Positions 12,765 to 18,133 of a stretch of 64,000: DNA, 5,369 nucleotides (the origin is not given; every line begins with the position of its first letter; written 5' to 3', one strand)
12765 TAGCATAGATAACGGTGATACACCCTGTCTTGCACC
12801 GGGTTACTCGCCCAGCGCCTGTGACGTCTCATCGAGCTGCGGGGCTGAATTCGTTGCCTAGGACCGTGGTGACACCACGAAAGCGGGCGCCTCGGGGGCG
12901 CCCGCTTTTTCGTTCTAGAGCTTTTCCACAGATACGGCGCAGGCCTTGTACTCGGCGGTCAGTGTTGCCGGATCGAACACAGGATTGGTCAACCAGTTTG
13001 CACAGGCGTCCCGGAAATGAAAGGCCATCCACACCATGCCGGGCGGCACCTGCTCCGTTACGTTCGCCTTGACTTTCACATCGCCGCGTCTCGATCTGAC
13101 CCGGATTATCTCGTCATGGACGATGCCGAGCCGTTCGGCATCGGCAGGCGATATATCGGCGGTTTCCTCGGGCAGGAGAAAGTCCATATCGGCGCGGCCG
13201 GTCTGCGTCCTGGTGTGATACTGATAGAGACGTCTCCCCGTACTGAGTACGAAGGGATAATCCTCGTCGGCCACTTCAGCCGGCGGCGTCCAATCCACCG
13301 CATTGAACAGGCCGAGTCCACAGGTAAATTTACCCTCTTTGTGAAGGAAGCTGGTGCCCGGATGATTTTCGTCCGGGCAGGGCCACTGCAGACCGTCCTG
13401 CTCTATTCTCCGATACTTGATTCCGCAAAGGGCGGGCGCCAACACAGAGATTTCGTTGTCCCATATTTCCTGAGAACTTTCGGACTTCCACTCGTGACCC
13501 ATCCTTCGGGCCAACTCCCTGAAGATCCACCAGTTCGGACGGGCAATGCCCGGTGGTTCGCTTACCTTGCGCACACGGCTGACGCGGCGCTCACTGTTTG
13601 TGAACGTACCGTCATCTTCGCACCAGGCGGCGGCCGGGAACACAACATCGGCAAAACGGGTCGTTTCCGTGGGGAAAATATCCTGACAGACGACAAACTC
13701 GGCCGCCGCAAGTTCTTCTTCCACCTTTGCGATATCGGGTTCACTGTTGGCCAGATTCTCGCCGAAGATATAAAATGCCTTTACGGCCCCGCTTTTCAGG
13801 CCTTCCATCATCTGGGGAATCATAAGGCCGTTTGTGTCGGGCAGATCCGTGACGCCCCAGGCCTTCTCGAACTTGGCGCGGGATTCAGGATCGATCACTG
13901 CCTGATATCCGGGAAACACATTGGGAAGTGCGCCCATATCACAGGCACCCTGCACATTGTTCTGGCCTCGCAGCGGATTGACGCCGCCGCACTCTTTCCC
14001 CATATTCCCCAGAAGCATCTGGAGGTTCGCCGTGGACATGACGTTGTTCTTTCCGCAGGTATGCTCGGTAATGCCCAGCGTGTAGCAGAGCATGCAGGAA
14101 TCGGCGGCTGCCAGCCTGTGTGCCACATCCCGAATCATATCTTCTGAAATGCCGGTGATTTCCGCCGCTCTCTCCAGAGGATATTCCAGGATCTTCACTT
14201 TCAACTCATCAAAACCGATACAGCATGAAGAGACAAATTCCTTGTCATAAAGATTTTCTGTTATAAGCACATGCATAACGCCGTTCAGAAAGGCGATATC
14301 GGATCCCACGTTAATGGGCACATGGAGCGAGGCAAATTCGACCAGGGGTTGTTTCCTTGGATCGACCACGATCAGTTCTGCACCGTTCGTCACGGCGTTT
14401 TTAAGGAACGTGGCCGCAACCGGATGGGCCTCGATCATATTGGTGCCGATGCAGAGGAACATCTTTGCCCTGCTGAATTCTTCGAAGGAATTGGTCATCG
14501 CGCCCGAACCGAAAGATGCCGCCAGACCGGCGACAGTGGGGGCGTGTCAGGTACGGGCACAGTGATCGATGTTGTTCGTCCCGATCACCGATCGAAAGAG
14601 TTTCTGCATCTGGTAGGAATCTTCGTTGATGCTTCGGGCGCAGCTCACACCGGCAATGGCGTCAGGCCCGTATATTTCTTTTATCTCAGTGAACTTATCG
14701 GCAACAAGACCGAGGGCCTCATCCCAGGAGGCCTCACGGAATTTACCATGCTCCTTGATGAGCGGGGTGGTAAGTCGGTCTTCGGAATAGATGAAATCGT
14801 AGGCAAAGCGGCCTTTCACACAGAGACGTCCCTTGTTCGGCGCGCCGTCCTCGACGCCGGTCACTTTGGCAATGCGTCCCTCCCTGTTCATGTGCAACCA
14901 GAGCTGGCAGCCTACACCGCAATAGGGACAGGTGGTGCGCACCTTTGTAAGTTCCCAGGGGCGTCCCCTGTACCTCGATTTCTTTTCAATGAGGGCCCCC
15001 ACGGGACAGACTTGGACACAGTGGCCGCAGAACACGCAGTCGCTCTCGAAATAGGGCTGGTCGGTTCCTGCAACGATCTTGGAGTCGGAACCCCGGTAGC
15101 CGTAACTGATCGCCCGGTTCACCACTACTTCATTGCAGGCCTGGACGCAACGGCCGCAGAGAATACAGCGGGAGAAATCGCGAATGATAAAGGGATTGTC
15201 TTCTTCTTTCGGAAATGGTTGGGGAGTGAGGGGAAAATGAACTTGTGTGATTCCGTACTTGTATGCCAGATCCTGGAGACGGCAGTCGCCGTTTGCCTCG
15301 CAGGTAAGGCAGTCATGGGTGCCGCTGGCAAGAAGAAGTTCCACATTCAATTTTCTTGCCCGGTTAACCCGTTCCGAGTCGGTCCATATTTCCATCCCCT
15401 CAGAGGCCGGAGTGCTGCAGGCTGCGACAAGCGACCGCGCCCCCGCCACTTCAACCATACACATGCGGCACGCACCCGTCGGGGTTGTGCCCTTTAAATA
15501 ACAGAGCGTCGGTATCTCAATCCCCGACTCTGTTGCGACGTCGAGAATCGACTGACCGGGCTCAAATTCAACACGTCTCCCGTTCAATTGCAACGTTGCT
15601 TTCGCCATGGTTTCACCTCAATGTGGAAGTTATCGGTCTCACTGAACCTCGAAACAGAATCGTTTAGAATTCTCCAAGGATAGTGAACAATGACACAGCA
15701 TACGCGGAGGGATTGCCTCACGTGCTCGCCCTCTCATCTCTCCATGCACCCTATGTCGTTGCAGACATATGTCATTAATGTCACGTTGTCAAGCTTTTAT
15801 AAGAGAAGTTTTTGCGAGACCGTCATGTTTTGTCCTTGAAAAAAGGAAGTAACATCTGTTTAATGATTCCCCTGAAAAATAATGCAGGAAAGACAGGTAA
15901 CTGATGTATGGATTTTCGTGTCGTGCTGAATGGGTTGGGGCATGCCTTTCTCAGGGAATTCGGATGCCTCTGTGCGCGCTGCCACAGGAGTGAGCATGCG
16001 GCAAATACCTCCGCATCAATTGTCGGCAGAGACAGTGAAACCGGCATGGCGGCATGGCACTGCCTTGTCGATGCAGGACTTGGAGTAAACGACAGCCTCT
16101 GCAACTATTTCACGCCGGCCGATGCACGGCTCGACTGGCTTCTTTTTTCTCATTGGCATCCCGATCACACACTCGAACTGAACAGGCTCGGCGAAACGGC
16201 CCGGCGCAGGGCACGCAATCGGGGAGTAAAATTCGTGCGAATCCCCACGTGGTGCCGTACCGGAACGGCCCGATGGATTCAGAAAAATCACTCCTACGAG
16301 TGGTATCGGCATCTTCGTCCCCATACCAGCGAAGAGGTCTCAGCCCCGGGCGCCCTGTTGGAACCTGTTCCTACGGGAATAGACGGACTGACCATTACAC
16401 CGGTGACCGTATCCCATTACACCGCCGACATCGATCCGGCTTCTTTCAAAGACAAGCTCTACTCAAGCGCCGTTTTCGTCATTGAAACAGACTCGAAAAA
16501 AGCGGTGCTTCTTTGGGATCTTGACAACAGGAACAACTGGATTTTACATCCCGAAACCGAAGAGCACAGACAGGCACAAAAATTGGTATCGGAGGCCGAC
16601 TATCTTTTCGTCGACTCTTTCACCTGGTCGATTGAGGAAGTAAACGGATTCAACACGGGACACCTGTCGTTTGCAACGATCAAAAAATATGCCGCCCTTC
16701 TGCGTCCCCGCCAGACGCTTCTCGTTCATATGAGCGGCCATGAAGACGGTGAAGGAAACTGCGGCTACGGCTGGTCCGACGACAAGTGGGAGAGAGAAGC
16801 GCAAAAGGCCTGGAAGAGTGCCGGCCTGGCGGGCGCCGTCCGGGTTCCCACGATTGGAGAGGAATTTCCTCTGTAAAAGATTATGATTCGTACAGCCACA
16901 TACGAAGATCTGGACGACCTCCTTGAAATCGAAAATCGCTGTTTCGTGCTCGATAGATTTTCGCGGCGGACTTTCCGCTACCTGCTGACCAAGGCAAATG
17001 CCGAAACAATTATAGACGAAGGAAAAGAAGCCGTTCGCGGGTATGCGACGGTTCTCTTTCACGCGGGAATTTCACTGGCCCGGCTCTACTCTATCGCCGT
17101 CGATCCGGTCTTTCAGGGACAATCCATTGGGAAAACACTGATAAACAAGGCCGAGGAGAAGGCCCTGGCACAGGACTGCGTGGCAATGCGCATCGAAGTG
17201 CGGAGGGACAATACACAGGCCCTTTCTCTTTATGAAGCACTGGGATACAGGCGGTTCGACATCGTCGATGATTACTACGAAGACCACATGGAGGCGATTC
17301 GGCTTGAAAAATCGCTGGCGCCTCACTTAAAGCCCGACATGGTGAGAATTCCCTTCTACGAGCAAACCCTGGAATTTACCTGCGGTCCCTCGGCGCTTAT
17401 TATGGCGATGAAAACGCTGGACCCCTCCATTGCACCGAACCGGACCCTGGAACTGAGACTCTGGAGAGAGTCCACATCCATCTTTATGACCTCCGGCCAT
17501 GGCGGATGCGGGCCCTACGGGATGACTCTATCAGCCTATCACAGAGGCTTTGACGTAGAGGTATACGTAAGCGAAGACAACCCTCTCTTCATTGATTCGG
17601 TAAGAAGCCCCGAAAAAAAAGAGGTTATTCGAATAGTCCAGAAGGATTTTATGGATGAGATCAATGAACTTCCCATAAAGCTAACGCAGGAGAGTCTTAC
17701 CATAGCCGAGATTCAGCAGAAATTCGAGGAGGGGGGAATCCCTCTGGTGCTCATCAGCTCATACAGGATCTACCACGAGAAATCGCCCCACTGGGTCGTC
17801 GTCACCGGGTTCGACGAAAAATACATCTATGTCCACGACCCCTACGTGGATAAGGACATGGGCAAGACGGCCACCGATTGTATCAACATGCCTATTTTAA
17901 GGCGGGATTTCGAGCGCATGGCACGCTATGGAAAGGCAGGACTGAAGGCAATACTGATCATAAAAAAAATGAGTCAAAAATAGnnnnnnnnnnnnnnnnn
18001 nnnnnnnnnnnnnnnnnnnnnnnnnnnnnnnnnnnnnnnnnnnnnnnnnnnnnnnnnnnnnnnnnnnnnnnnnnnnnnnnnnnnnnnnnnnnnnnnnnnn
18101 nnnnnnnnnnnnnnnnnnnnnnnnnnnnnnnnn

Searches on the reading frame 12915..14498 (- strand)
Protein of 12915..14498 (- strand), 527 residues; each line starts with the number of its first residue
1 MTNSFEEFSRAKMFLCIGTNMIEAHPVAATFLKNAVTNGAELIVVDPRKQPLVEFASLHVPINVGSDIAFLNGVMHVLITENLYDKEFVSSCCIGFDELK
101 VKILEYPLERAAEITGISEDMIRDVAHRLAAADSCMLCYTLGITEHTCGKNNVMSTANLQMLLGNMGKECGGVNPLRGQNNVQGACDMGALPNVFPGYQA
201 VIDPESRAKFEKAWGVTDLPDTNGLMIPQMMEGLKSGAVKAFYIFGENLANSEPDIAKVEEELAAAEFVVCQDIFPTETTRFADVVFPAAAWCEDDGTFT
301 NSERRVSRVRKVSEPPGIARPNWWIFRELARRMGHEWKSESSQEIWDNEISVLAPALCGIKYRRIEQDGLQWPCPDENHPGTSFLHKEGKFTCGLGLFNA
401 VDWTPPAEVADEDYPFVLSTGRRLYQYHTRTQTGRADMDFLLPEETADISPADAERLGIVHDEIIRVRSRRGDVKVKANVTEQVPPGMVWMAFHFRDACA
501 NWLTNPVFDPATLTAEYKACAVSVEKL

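Call 30: search_protein_families(library=pfam, proteins=[window:12915-14498:-], max_evalue=0.0001)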
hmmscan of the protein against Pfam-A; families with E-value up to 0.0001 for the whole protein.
window:12915-14498:- (527 aa): 2 families
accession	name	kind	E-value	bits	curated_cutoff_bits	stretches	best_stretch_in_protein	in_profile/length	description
PF00384.28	Molybdopterin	-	4.2e-57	194.2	24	1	1-331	98-352/353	Molybdopterin oxidoreductase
PF01568.27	Molydop_binding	-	2.1e-28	99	26.8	1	416-521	1-110/110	Molydopterin dinucleotide binding domain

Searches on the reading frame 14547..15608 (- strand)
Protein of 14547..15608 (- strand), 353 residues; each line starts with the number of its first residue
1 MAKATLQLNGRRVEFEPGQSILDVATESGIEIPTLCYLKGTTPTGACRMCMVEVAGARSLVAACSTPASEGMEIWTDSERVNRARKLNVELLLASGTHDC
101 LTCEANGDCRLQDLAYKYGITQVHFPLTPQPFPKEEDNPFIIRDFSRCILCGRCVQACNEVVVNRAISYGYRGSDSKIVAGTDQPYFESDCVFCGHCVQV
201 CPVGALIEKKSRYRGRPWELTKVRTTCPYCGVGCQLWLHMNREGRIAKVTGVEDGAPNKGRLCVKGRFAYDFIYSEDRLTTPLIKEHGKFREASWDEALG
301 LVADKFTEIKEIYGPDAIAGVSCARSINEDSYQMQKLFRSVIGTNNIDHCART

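Call 30: search_protein_families(library=pfam, proteins=[window:14547-15608:-], max_evalue=0.0001)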
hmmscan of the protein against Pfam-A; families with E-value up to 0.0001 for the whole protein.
window:14547-15608:- (353 aa): 13 families
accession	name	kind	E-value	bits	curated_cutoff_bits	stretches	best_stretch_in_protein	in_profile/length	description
PF13510.11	Fer2_4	-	1.8e-19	70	22.8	1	5-78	5-81/82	2Fe-2S iron-sulfur cluster binding domain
PF04879.21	Molybdop_Fe4S4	-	2e-17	63.3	22.7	1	221-275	2-55/55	Molybdopterin oxidoreductase Fe4S4 domain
PF10588.14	NADH-G_4Fe-4S_3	-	8.1e-17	60.9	27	1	85-123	1-39/40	NADH-ubiquinone oxidoreductase-G iron-sulfur binding region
PF00384.28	Molybdopterin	-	5.8e-15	55.6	24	1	278-352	1-80/353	Molybdopterin oxidoreductase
PF12838.12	Fer4_7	-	6e-10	39.9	27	1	147-205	1-52/52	4Fe-4S dicluster domain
PF22117.2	Fer4_Nqo3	-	6.8e-10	39.4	27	1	139-206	2-66/67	NADH-quinone oxidoreductase subunit 3, ferredoxin-like domain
PF00037.32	Fer4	-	5.1e-09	36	21.1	1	187-206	4-23/24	4Fe-4S binding domain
PF14697.11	Fer4_21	-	2e-08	34.6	35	1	146-205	6-55/59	4Fe-4S dicluster domain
PF00111.32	Fer2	-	5e-08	33.2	21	1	9-55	4-48/77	2Fe-2S iron-sulfur cluster binding domain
PF13187.11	Fer4_9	-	6e-08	33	27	1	147-205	1-51/52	4Fe-4S dicluster domain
PF13237.11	Fer4_10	-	2e-07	31.3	25.5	1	141-202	2-53/53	4Fe-4S dicluster domain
PF13183.11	Fer4_8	-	8.6e-07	29.8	27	1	146-204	3-67/68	4Fe-4S dicluster domain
PF12797.12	Fer4_2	-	7.7e-05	22.9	24.5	1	141-159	3-21/22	4Fe-4S binding domain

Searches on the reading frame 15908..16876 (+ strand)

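Call 30: search_protein_families(library=pfam, proteins=[window:15908-16876:+], max_evalue=0.0001)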
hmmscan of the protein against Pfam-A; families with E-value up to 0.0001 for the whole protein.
window:15908-16876:+ (322 aa): 1 family
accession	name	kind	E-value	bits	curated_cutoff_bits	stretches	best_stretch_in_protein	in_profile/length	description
PF12706.13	Lactamase_B_2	-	2.7e-13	50.4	27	1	53-275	4-200/200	Beta-lactamase superfamily domain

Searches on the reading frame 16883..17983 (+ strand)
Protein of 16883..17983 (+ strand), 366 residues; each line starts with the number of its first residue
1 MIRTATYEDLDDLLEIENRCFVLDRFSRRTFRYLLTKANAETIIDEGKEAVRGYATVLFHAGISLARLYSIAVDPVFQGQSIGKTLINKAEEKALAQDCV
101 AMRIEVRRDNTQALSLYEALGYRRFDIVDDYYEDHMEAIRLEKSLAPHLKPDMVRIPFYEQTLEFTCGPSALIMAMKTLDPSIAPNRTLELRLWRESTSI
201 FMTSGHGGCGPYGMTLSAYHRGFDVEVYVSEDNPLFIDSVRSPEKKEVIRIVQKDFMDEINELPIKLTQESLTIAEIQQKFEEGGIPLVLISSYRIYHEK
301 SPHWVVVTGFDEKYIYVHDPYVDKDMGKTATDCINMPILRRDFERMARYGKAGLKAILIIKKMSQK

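Call 30: search_protein_families(library=pfam, proteins=[window:16883-17983:+], max_evalue=0.0001)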
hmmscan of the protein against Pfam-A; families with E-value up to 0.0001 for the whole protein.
window:16883-17983:+ (366 aa): 6 families
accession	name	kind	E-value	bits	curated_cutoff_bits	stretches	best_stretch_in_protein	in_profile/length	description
PF11814.14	DUF3335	-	1e-85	286.9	25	1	156-361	1-206/206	Peptidase_C39 like family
PF00583.31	Acetyltransf_1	-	2.1e-14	54.2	20.7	1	11-122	2-116/116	Acetyltransferase (GNAT) family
PF13508.13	Acetyltransf_7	-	5.1e-11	43.2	27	1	45-123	9-83/84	Acetyltransferase (GNAT) domain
PF13673.13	Acetyltransf_10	-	1.2e-10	41.9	23.6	1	19-144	11-127/128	Acetyltransferase (GNAT) domain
PF13529.12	Peptidase_C39_2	-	4.1e-09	37.6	24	1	273-321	88-143/143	Peptidase_C39 like family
PF08445.16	FR47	-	3.1e-05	24.3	22.1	0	66-124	22-79/86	FR47-like protein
